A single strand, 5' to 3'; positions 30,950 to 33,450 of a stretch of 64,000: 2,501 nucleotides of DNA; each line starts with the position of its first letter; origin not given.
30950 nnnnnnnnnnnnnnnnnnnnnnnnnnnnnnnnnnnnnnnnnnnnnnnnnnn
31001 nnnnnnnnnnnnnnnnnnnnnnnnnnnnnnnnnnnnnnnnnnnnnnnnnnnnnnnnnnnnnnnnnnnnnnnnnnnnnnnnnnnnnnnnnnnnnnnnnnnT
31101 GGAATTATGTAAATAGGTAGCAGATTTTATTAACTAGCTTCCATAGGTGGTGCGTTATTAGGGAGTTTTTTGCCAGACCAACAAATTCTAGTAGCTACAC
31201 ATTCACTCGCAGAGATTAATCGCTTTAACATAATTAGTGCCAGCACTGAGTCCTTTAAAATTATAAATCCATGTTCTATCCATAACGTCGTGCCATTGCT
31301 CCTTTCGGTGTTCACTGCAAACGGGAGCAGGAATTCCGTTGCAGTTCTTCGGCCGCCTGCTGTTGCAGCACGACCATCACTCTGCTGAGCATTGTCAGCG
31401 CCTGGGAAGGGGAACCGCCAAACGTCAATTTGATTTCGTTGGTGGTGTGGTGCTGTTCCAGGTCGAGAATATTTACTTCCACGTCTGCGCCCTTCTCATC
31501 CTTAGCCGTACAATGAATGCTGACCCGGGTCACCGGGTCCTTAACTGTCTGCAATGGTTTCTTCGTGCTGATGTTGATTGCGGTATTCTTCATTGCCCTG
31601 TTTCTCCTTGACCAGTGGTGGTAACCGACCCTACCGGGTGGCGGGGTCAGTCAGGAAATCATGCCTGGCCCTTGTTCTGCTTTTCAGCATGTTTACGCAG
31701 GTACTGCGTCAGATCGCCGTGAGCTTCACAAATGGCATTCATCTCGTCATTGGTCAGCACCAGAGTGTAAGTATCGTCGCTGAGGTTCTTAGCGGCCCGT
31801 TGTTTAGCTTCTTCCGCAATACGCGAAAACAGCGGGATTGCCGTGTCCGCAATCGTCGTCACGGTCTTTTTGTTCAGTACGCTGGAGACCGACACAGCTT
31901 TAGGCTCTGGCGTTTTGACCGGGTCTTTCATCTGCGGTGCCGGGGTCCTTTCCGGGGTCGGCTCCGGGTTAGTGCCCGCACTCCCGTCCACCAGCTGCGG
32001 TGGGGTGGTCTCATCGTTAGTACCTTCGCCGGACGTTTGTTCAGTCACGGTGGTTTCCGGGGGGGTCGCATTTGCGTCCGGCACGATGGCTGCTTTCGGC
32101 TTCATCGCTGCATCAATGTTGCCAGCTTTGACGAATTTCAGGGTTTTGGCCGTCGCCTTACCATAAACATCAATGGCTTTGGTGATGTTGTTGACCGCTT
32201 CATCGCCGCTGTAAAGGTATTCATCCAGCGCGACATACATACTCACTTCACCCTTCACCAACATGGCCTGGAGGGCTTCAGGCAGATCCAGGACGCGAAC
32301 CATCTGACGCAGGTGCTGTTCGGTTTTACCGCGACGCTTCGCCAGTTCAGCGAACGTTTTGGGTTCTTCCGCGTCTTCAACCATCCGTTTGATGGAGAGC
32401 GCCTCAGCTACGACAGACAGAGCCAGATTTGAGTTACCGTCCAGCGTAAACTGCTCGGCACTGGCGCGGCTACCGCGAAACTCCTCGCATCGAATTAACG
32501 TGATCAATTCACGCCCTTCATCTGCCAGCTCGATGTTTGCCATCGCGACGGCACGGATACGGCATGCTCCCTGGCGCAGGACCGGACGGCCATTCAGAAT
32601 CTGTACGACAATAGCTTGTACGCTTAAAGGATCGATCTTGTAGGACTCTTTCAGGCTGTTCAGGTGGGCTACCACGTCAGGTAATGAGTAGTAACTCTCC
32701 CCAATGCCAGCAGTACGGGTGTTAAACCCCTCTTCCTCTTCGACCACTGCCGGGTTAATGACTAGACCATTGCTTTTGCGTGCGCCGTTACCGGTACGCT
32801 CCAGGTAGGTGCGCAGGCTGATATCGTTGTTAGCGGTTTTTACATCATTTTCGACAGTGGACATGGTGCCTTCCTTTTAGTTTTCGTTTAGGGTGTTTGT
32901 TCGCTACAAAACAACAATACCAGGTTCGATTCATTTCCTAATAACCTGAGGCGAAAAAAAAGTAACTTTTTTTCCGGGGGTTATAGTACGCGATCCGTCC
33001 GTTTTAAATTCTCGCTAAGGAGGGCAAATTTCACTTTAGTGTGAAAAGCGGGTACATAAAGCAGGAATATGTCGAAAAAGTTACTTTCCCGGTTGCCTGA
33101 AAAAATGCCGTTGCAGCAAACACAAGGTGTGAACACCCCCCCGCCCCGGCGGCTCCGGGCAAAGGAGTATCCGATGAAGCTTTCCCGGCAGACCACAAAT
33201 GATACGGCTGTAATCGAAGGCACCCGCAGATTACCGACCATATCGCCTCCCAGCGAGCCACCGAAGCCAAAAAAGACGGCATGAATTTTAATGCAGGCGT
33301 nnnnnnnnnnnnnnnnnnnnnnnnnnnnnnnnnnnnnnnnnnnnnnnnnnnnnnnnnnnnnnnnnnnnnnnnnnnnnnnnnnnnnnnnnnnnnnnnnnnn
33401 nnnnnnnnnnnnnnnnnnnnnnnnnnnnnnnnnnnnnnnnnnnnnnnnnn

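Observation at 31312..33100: Orphan ParB/KorB-like protein with a diverged arginine motif and palindrome sites at its own promoter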

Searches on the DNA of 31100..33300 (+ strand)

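Call 3: search_dna_similar(query=window:31100-33300:+, collection=plasmids, mode=near, max_rows=25)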
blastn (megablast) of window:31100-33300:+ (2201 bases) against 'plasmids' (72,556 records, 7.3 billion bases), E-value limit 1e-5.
Records with a match: 274; places in all: 336; records where one place covers at least 80% of the query: 261.
Best place of each record, by identity: >=99% 203; 95-99% 14; 80-90% 57.
By first word of the organism name: Escherichia 121; Salmonella 78; Citrobacter 27; Klebsiella 25; Enterobacter 12; Leclercia 4; Morganella 2; Shigella 2; Pantoea 2; Enterobacteriaceae 1.
By predicted mobility (MOB-suite, as given by PLSDB): conjugative 270; non-mobilizable 4.
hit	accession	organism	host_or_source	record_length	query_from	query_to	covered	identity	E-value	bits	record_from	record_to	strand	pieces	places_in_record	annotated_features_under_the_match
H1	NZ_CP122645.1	Escherichia coli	Sus scrofa,feces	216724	1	2201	100%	100.0%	0e+0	4065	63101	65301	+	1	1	DNA-binding protein | hypothetical protein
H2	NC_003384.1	Salmonella enterica subsp. enterica serovar Typhi str. CT18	-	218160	1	2201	100%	100.0%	0e+0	4060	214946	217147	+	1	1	DNA-binding protein | hypothetical protein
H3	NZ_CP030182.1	Salmonella enterica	-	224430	1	2201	100%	100.0%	0e+0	4060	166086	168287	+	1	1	DNA-binding protein | hypothetical protein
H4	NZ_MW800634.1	Escherichia coli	-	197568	1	2201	100%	100.0%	0e+0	4060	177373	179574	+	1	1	DNA-binding protein | hypothetical protein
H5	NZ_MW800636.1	Escherichia coli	-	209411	1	2201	100%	100.0%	0e+0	4060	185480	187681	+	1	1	DNA-binding protein | hypothetical protein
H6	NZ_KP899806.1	Salmonella enterica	environmental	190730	1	2201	100%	100.0%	0e+0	4060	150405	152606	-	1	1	DNA-binding protein | hypothetical protein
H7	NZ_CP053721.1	Escherichia coli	pig,cell culture,slaughterhouse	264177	1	2201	100%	100.0%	0e+0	4060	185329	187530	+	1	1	DNA-binding protein | hypothetical protein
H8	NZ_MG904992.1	Escherichia coli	pig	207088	1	2201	100%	100.0%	0e+0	4060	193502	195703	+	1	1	DNA-binding protein | hypothetical protein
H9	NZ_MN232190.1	Escherichia coli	-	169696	1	2201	100%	100.0%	0e+0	4060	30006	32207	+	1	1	DNA-binding protein | hypothetical protein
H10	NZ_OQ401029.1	Escherichia coli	-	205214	1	2201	100%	100.0%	0e+0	4060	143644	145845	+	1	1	DNA-binding protein | hypothetical protein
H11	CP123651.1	Salmonella enterica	Pork Chop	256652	1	2201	100%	100.0%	0e+0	4060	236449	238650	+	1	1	DNA-binding protein | hypothetical protein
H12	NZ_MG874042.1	Salmonella sp.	-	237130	1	2201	100%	99.9%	0e+0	4057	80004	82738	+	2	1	DNA-binding protein | hypothetical protein (x2)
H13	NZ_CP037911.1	Escherichia coli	pig,feces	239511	1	2201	100%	99.9%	0e+0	4054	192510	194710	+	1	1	DNA-binding protein | hypothetical protein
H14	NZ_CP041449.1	Escherichia coli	Pork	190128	1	2201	100%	99.9%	0e+0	4054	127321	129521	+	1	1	DNA-binding protein | hypothetical protein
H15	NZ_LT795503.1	Escherichia coli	Sus scrofa domestica,pig feces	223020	1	2201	100%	99.9%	0e+0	4054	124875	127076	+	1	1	DNA-binding protein | hypothetical protein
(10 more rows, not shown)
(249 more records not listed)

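Call 6: get_annotated_region(hit=H2, flank=12000)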
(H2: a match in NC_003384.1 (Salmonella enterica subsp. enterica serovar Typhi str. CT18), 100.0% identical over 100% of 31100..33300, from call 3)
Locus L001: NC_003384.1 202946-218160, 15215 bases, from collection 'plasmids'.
description: Salmonella enterica subsp. enterica serovar Typhi str. CT18 plasmid pHCM1, complete sequence
organism: Salmonella enterica subsp. enterica serovar Typhi str. CT18 (NCBI taxid 220341)
taxonomy: Bacteria; Pseudomonadota; Gammaproteobacteria; Enterobacterales; Enterobacteriaceae; Salmonella; Salmonella enterica; Salmonella enterica subsp. enterica serovar Typhi str. CT18
host: -; source: -; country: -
typing (MOB-suite, as given by PLSDB): conjugative; replicon IncFIA,IncQ1; relaxase MOBH; mating-pair formation MPF_F
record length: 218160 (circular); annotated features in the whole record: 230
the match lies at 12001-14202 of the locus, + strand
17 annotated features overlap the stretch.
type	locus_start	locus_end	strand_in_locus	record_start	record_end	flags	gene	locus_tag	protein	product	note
CDS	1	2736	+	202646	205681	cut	mobH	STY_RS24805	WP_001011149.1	MobH family relaxase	-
CDS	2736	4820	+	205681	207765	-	traD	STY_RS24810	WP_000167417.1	conjugative transfer system coupling protein TraD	GO:0015074 - DNA integration [Evidence IEA]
CDS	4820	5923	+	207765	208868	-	-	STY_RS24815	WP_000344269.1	hypothetical protein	-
CDS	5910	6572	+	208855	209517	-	-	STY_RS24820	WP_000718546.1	DUF4400 domain-containing protein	-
CDS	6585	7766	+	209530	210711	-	-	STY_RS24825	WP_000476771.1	S49 family peptidase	GO:0006508 - proteolysis [Evidence IEA]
CDS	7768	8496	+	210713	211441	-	-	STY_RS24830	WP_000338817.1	nuclease-related domain-containing protein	-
CDS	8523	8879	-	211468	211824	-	-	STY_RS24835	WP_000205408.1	hypothetical protein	-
CDS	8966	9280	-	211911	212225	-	-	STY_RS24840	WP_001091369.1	hypothetical protein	-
CDS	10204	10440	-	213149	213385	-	-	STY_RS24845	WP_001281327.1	DUF905 family protein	-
CDS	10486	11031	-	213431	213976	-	-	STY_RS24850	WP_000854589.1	hypothetical protein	-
CDS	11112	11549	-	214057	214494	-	-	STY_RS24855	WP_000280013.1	hypothetical protein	-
CDS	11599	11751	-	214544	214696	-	-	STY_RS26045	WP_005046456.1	hypothetical protein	-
CDS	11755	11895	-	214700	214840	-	-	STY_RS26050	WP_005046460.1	hypothetical protein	-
CDS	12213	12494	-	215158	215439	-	-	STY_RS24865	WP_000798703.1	hypothetical protein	-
CDS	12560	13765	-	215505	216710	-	-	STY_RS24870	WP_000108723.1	DNA-binding protein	-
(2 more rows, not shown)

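Call 10: get_annotated_region(hit=H1, flank=20000)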
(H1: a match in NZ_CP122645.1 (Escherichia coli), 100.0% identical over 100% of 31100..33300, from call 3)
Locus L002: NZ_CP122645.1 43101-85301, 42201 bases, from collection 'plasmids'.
description: Escherichia coli strain ETEC4079 plasmid unnamed2, complete sequence
organism: Escherichia coli (NCBI taxid 562)
taxonomy: Bacteria; Pseudomonadota; Gammaproteobacteria; Enterobacterales; Enterobacteriaceae; Escherichia; Escherichia coli
host: -; source: Sus scrofa,feces; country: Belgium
typing (MOB-suite, as given by PLSDB): conjugative; replicon IncFIA; relaxase MOBH; mating-pair formation MPF_F
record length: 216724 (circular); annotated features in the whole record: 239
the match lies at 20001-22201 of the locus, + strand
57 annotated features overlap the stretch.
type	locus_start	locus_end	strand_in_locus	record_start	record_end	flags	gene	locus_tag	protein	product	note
CDS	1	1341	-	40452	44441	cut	-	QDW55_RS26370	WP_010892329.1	conjugal transfer protein TraG N-terminal domain-containing protein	-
CDS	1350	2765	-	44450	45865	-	trhH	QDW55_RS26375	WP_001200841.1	IncHI-type conjugal transfer protein TrhH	-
CDS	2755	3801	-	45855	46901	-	-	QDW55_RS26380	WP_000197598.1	thioredoxin family protein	-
CDS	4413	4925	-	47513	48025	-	-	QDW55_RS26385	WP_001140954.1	hypothetical protein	-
CDS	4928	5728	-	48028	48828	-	-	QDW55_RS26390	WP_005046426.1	hypothetical protein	-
CDS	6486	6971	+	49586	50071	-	mobI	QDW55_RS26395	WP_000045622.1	conjugative transfer protein MobI(A/C)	-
CDS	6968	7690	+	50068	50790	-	-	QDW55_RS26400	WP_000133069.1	hypothetical protein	-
CDS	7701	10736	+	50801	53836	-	mobH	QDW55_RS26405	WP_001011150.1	MobH family relaxase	-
CDS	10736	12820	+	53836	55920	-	traD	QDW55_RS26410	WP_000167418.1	conjugative transfer system coupling protein TraD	GO:0015074 - DNA integration [Evidence IEA]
CDS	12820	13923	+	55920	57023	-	-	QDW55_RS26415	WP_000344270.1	hypothetical protein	-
CDS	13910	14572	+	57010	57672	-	-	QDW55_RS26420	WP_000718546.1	DUF4400 domain-containing protein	-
CDS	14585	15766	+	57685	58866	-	-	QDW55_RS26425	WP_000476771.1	S49 family peptidase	GO:0006508 - proteolysis [Evidence IEA]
CDS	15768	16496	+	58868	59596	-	-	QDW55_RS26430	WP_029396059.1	nuclease-related domain-containing protein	-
CDS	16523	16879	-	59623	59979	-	-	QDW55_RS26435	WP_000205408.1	hypothetical protein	-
CDS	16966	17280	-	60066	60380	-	-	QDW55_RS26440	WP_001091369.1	hypothetical protein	-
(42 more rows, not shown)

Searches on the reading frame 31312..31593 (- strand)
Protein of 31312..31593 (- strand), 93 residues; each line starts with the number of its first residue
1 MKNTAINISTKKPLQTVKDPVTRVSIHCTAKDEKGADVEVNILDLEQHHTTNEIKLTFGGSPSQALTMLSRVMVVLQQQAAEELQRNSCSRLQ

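Call 5: search_protein_families(proteins=[window:31312-31593:-], library=ncbifam, max_evalue=0.01)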
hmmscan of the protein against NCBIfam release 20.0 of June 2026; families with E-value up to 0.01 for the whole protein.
window:31312-31593:- (93 aa): 0 families

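Call 56: search_protein_families(proteins=[window:31312-31593:-], library=phrogs, max_evalue=0.01)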
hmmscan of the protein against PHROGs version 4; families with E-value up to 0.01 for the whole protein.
window:31312-31593:- (93 aa): 0 families

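Call 79: profile_search(protein=window:31312-31593:-)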
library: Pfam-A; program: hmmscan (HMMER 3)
A. the first sequence (93 residues): domains with independent E <= 10: 2; with E <= 0.001: 0
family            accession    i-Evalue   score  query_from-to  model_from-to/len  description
Ku_N              PF03731.21      0.043    14.0      25-90        146-212/220  Ku70/Ku80 N-terminal alpha/beta domain
WIF               PF02019.24       0.22    11.7       1-58         70-125/131  WIF domain
